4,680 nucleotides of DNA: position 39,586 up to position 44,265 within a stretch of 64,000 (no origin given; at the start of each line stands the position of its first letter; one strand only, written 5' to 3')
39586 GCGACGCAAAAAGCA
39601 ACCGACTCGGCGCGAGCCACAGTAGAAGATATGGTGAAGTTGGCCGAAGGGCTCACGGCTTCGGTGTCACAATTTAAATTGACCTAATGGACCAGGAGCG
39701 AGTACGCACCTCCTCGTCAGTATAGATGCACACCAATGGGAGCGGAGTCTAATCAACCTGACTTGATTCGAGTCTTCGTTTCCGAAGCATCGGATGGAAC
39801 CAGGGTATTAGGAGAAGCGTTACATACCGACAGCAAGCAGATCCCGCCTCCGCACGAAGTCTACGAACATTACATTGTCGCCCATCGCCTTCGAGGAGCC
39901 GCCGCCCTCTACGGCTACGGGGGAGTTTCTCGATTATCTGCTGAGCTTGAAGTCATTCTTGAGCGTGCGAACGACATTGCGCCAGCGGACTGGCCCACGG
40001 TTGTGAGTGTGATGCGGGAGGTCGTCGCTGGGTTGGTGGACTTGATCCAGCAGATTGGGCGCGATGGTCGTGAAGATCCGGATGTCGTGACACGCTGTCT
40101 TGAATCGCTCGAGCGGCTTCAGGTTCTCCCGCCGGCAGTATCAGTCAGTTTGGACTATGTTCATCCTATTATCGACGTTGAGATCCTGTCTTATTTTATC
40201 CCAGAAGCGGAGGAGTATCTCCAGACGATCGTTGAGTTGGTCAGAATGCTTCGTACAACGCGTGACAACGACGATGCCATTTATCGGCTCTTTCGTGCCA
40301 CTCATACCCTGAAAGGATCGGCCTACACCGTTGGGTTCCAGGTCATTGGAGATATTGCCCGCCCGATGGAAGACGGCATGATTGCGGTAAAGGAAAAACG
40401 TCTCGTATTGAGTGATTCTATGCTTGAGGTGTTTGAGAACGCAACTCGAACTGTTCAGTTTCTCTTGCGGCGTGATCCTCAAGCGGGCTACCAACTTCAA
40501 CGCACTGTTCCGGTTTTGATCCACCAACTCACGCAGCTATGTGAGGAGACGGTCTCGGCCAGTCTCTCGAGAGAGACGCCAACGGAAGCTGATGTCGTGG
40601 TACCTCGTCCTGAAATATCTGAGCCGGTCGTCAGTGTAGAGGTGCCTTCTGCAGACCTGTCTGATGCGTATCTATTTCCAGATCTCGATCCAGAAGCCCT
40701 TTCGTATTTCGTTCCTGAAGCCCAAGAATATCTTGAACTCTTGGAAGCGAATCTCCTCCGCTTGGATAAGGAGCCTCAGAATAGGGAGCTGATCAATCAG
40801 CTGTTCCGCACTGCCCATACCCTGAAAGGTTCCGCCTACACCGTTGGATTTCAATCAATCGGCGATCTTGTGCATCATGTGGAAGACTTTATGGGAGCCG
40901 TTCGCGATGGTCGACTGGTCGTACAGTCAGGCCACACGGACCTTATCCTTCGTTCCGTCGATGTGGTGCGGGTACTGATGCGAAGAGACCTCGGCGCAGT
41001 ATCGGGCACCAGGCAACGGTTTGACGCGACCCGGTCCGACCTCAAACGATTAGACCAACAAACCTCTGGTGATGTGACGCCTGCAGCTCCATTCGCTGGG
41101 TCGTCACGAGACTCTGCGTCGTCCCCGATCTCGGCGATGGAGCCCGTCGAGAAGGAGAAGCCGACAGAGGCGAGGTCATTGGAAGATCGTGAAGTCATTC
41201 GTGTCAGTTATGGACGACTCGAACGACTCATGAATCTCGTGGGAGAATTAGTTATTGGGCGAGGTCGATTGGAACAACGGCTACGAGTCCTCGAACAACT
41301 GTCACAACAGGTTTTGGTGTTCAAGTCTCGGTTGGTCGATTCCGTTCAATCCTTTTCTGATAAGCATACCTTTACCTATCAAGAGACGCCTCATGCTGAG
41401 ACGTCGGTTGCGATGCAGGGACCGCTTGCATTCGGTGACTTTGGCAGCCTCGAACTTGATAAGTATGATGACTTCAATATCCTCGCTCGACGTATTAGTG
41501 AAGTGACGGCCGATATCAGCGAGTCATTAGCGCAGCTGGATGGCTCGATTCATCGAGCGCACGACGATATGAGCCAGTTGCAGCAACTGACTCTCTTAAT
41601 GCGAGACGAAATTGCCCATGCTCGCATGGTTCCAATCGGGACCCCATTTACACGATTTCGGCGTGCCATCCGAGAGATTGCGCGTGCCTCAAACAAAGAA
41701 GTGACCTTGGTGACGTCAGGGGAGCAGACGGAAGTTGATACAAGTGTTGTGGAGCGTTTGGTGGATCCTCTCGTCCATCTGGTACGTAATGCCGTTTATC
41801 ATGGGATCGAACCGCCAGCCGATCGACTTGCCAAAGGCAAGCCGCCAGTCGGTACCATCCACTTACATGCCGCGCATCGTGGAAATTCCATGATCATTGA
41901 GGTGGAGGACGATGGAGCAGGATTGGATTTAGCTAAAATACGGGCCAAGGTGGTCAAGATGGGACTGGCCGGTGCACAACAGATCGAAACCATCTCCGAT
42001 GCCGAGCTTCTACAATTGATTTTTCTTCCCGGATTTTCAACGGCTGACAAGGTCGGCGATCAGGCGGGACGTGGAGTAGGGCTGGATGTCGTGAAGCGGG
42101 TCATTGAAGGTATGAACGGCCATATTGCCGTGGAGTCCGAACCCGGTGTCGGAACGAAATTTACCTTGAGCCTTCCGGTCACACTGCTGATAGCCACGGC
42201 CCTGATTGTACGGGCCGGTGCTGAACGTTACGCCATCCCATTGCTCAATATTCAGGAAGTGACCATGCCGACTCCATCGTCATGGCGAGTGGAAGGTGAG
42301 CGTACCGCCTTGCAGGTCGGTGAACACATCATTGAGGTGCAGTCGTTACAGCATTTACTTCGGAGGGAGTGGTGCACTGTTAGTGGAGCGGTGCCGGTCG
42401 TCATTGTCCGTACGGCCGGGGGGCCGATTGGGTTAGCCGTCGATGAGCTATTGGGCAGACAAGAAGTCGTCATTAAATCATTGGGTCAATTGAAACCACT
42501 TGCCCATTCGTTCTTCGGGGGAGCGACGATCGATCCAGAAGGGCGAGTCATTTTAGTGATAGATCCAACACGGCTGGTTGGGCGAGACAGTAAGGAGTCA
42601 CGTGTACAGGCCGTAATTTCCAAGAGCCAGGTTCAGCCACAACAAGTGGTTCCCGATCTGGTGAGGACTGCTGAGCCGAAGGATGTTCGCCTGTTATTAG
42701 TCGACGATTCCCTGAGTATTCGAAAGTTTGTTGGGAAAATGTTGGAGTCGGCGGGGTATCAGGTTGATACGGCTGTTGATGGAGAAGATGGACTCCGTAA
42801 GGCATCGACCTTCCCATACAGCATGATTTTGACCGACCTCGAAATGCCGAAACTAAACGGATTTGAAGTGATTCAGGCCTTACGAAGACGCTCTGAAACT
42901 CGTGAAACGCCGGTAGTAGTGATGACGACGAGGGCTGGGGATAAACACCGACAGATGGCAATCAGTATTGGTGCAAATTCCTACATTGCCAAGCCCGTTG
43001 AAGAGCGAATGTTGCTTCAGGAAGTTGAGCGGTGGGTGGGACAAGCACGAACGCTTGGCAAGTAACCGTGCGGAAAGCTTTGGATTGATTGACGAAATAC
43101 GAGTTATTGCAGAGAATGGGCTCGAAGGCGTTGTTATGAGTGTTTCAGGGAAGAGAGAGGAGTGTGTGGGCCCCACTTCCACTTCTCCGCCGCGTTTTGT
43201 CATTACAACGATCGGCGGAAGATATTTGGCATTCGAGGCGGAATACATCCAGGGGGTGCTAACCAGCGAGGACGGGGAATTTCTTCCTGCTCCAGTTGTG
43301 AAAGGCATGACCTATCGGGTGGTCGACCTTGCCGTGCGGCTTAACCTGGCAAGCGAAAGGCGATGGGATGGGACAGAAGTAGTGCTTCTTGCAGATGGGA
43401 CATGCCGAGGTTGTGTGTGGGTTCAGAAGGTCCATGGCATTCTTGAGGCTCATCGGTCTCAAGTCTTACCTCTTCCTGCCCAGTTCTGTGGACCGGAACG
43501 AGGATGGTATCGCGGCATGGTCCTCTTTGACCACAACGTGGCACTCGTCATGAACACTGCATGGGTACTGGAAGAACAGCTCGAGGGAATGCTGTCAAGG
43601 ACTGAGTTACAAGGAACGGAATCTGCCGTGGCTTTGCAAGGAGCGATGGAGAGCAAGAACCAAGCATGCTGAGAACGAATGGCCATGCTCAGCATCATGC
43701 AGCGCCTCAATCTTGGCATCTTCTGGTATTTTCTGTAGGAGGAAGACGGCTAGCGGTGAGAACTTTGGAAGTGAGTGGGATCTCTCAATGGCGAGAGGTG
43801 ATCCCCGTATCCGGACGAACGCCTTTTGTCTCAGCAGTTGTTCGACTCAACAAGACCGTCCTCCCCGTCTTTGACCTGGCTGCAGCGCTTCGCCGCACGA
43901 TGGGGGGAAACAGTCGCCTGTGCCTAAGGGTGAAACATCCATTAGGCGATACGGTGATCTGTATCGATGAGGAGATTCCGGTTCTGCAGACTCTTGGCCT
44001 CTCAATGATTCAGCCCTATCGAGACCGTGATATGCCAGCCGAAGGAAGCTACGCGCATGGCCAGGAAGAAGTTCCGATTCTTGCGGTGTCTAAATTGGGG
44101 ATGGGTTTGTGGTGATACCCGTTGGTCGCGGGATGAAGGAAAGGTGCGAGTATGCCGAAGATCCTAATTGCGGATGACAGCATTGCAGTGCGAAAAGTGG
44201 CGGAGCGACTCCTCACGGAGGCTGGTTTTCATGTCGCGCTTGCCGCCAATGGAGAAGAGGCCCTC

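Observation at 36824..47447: Nine-gene chemosensory operon that starts like Pil-Chp/Pix, lacks CheR/CheB, and ends in an HD-GYP phosphodiesterase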

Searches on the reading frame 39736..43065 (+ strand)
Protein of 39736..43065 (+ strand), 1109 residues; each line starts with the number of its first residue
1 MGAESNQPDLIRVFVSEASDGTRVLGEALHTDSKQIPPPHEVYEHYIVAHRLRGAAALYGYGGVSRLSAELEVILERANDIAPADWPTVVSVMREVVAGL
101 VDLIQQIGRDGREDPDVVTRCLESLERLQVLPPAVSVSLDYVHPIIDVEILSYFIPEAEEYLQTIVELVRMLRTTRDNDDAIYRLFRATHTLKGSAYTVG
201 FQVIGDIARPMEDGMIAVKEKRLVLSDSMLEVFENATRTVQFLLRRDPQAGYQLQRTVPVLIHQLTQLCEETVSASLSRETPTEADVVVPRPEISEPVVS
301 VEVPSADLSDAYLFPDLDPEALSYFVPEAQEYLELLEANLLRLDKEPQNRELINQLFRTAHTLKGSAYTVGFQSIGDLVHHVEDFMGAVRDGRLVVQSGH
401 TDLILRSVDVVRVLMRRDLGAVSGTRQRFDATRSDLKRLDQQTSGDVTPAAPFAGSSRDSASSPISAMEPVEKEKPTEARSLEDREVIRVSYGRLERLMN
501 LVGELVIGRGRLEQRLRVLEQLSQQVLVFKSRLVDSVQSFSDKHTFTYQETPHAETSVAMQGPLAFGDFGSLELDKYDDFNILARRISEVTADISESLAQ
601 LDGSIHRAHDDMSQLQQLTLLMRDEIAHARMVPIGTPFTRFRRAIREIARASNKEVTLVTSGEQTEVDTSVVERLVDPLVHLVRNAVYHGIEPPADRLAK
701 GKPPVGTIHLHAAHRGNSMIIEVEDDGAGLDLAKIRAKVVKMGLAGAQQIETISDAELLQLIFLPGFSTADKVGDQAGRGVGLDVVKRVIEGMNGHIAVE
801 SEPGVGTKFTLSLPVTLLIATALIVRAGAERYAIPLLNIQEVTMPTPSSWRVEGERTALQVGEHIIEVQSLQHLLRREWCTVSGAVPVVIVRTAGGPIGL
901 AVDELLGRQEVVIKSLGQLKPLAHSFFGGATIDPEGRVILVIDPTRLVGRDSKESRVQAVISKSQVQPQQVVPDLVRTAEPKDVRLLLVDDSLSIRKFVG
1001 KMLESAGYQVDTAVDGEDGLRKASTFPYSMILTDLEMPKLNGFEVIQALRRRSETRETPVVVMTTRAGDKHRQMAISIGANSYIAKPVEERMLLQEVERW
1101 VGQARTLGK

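Call 3: search_protein_families(library=pfam, proteins=[window:39736-43065:+], max_evalue=0.01)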
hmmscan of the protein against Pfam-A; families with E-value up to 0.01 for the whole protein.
window:39736-43065:+ (1109 aa): 5 families
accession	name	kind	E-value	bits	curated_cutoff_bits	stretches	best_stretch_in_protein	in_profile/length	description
PF01627.28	Hpt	-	2.8e-34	117.7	24.6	2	321-406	2-76/84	Hpt domain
PF00072.30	Response_reg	-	2.8e-25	89.1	30.2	1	987-1097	2-110/111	Response regulator receiver domain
PF02518.31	HATPase_c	-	4.7e-18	66.1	26.4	1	677-816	4-110/111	Histidine kinase-, DNA gyrase B-, and HSP90-like ATPase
PF01584.24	CheW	-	9.7e-18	64.6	23.5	1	822-949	2-135/138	CheW-like domain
PF02895.20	H-kinase_dim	-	7.4e-10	39.6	23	1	486-525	2-41/68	Signal transducing histidine kinase, homodimeric domain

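Call 4: search_protein_families(library=ncbifam, proteins=[window:39736-43065:+], max_evalue=0.01)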
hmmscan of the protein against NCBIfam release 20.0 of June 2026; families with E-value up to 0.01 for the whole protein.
window:39736-43065:+ (1109 aa): 121 families (the best 25 are shown)
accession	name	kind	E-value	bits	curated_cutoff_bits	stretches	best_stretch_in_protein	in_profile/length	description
NF041336.1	CheA_Halo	equivalog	3.8e-123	412.4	950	3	597-944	319-663/666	chemotaxis protein CheA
NF007835.0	PRK10547.1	equivalog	1.5e-94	317.9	793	4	610-948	321-657/670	chemotaxis protein CheA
NF011874.0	PRK15347.1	equivalog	7e-30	103.8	852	2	976-1098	683-807/921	two component system sensor kinase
NF008318.0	PRK11107.1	equivalog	1.7e-26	92.6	890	2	960-1104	645-788/920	two-component sensor histidine kinase BarA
NF008099.0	PRK10841.1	equivalog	3.3e-25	88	920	2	969-1104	810-943/949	two-component system sensor histidine kinase RcsC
NF008302.0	PRK11091.1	equivalog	2.7e-24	85.4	838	2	978-1101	520-643/779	aerobic respiration two-component sensor histidine kinase ArcB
NF038297.2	hybrid_HK_HrmK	equivalog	3.7e-22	78.7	725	2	969-1097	475-604/607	hybrid histidine kinase/response regulator HrmK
NF007420.1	PRK09959.1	equivalog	9.9e-22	76.3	1995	2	981-1091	956-1064/1197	acid-sensing system histidine kinase EvgS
TIGR02956.1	TMAO_torS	equivalog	5.8e-21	74.3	676.5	2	979-1101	702-820/967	TMAO reductase system sensor histidine kinase/response regulator TorS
TIGR01387.1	cztR_silR_copR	subfamily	2.2e-19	70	279.2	1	987-1105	2-118/218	heavy metal response regulator transcription factor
NF053854.1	RespRegPhoBBctds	equivalog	5.1e-19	68.5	270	1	986-1097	1-111/225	two-component system response regulator PhoB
NF045901.1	HisKinLetSLeg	equivalog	5e-18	64.5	1650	1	975-1105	663-793/906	two-component system sensor histidine kinase LetS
NF008567.0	PRK11517.1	equivalog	7.1e-18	64.8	353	1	985-1098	2-112/223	response regulator transcription factor HprR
NF041947.1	LuxQ_Vibrio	equivalog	8.9e-18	63.6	1200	2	980-1098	719-836/843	quorum-sensing autoinducer 2 sensor kinase/phosphatase LuxQ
TIGR02154.1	PhoB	equivalog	9.2e-18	64.4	296.2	1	985-1098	4-117/226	phosphate regulon transcriptional regulator PhoB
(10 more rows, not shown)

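Call 7: search_dna_similar(query=window:39736-43065:+, collection=plasmids, mode=protein, max_rows=10)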
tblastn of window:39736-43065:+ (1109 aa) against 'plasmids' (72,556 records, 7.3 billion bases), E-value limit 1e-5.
Records with a match: 4810; places in all: 8515; records where one place covers at least 80% of the query: 1.
Best place of each record, by identity: <60% 4810.
By first word of the organism name: Klebsiella 2081; Escherichia 314; Enterobacter 233; Pseudomonas 168; Rhizobium 162; Ralstonia 141; Salmonella 141; Bacillus 126; Sinorhizobium 109; Pantoea 109; and 221 more.
By predicted mobility (MOB-suite, as given by PLSDB): non-mobilizable 2132; conjugative 2130; mobilizable 548.
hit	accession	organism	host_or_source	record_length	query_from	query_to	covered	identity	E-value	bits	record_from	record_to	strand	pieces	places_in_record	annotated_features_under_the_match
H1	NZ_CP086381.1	Deinococcus radiophilus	Harpadon nehereus,cell culture,2 Mrad ...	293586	147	1097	86%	33.1%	1e-117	409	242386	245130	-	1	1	Hpt domain-containing protein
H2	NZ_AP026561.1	Deinococcus aetherius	-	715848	149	1097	76%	35.7%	1e-96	408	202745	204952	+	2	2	response regulator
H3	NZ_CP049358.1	Deinococcus wulumuqiensis R12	cell culture,soil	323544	147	1090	75%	33.2%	2e-86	380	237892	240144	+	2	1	hybrid sensor histidine kinase/response regulator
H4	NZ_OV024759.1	Deinococcus radiodurans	-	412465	147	1097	76%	32.8%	1e-85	378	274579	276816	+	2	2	Hpt domain-containing protein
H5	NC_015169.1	Deinococcus proteolyticus MRP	feces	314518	130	1104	66%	34.2%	8e-78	355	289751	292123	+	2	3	Hpt domain-containing protein | DUF4388 domain-containing protein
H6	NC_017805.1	Deinococcus gobiensis I-0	-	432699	356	1098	67%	33.2%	2e-80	297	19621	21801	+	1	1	response regulator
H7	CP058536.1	Deinococcus sp. D7000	seawater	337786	147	1104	66%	33.9%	1e-68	319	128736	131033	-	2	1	Hpt domain-containing protein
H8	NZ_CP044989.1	Deinococcus sp. AJ005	single cell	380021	353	1104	68%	32.1%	1e-77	289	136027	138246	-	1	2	Hpt domain-containing protein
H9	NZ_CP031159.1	Deinococcus wulumuqiensis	cell culture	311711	147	1090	63%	34.5%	4e-77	352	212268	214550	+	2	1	hybrid sensor histidine kinase/response regulator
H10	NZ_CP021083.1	Deinococcus ficus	Ficus religiosa L.,cell ...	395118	354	1104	68%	31.5%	5e-75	281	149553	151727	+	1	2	Hpt domain-containing protein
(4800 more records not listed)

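Call 43: get_annotated_region(hit=H1, flank=8000)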
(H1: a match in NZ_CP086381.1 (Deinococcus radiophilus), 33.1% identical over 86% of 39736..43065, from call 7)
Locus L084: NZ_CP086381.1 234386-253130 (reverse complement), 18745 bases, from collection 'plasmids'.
description: Deinococcus radiophilus strain ATCC 27603 plasmid pRadio1, complete sequence
organism: Deinococcus radiophilus (NCBI taxid 32062)
taxonomy: Bacteria; Deinococcota; Deinococci; Deinococcales; Deinococcaceae; Deinococcus; Deinococcus radiophilus
host: -; source: Harpadon nehereus,cell culture,2 Mrad irradiated Bombay duck; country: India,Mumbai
typing (MOB-suite, as given by PLSDB): mobilizable; relaxase MOBP
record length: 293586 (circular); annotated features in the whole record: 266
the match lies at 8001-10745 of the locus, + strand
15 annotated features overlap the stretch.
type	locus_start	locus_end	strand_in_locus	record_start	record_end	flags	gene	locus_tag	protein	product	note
CDS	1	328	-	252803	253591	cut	-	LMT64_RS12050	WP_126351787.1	methyltransferase domain-containing protein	-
CDS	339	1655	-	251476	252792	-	-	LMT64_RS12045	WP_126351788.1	hypothetical protein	-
CDS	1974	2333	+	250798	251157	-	-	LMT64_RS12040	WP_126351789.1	response regulator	GO:0000160 - phosphorelay signal transduction system [Evidence IEA]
CDS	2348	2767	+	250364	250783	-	-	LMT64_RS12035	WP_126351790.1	chemotaxis protein CheW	GO:0006935 - chemotaxis [Evidence IEA]; GO:0007165 - signal transduction [Evidence IEA]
CDS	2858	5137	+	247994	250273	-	-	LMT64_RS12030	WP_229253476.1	methyl-accepting chemotaxis protein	-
CDS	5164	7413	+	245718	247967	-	-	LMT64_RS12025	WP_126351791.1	methyl-accepting chemotaxis protein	-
CDS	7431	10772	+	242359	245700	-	-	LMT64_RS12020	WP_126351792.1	Hpt domain-containing protein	GO:0000160 - phosphorelay signal transduction system [Evidence IEA]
CDS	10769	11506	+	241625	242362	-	-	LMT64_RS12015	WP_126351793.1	DUF4388 domain-containing protein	-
CDS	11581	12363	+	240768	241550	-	-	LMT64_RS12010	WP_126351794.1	response regulator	GO:0000160 - phosphorelay signal transduction system [Evidence IEA]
CDS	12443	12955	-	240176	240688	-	-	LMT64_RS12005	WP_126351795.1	YetF domain-containing protein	-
CDS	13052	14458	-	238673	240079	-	lpdA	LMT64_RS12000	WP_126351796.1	dihydrolipoyl dehydrogenase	GO:0045454 - cell redox homeostasis [Evidence IEA]; GO:0051068 - dihydrolipoamide metabolic process [Evidence IEA]; ...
CDS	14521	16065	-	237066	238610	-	-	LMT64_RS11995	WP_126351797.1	N-acetylmuramoyl-L-alanine amidase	GO:0009253 - peptidoglycan catabolic process [Evidence IEA]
CDS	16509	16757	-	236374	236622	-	-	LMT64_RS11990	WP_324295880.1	HNH endonuclease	-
CDS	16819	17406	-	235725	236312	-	-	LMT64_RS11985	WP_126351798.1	transcriptional regulator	-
CDS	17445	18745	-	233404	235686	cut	-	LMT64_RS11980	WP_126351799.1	uracil-DNA glycosylase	GO:0006284 - base-excision repair [Evidence IEA]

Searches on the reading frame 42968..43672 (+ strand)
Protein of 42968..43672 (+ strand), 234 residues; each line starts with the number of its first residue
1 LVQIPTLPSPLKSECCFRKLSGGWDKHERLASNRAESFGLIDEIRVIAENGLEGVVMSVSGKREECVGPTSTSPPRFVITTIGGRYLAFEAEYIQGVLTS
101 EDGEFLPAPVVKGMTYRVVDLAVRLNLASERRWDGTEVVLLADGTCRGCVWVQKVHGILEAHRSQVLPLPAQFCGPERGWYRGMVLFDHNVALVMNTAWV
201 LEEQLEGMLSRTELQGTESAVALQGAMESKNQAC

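Call 3: search_protein_families(library=pfam, proteins=[window:42968-43672:+], max_evalue=0.01)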
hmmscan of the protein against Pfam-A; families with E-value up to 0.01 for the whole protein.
window:42968-43672:+ (234 aa): 1 family
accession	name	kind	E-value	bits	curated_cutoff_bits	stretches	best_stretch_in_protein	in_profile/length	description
PF01584.24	CheW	-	1.6e-07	31.5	23.5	1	78-202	3-135/138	CheW-like domain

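Call 4: search_protein_families(library=ncbifam, proteins=[window:42968-43672:+], max_evalue=0.01)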
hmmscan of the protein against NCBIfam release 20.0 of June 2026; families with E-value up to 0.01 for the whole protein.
window:42968-43672:+ (234 aa): 0 families

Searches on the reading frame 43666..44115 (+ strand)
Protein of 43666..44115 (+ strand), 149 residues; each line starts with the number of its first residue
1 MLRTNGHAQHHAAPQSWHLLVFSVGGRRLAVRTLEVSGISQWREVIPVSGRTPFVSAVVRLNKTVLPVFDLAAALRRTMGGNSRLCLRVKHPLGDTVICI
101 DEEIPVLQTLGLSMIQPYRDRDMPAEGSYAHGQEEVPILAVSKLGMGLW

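Call 3: search_protein_families(library=pfam, proteins=[window:43666-44115:+], max_evalue=0.01)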
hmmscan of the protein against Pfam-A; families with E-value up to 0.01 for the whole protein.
window:43666-44115:+ (149 aa): 1 family
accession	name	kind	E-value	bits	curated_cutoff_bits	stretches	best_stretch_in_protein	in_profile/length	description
PF01584.24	CheW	-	1.6e-08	34.7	23.5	1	19-77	2-60/138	CheW-like domain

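Call 4: search_protein_families(library=ncbifam, proteins=[window:43666-44115:+], max_evalue=0.01)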
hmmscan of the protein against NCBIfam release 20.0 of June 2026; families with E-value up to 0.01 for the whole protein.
window:43666-44115:+ (149 aa): 0 families
